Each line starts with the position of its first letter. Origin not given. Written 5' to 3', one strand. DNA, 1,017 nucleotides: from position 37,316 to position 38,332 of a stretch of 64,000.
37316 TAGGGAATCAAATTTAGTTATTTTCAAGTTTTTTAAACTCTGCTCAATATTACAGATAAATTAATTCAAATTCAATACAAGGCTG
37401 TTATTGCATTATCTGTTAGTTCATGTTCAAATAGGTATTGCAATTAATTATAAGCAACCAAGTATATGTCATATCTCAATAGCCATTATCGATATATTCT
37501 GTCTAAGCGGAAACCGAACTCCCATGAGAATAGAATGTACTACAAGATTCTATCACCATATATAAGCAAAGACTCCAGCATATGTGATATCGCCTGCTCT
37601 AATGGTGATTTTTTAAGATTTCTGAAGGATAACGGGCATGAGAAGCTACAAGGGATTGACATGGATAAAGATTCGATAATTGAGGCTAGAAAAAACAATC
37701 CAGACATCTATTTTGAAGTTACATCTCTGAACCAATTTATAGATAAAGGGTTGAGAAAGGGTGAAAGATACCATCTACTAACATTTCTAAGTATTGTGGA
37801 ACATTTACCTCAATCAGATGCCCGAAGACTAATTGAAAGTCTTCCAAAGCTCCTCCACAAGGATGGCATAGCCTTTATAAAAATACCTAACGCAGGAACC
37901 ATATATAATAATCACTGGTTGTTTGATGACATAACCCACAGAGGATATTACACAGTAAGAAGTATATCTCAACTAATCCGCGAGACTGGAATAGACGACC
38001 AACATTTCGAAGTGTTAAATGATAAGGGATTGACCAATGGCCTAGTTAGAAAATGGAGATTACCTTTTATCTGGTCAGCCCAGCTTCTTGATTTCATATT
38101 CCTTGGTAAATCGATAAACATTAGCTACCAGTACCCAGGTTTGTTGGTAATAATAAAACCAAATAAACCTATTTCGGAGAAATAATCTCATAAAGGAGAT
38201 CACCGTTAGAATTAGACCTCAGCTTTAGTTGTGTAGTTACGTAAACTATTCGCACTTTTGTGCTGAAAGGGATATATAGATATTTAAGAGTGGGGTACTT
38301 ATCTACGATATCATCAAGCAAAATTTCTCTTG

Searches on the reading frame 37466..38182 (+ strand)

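Call 67: search_protein_families(library=pfam, proteins=[window:37466-38182:+], max_evalue=0.001)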
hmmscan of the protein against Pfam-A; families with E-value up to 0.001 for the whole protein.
window:37466-38182:+ (239 aa): 5 families
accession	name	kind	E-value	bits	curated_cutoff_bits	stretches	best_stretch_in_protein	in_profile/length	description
PF13489.12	Methyltransf_23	-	3.9e-11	43.4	27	1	28-176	15-159/164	Methyltransferase domain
PF13649.12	Methyltransf_25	-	1e-07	33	27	1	39-134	1-97/97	Methyltransferase domain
PF13847.12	Methyltransf_31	-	7.5e-06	26.1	27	1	34-142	2-113/145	Methyltransferase domain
PF08242.18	Methyltransf_12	-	4.3e-05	24.6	30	1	41-135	2-97/98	Methyltransferase domain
PF07021.18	MetW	-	0.00054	20.1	21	1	26-74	4-52/193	Methionine biosynthesis protein MetW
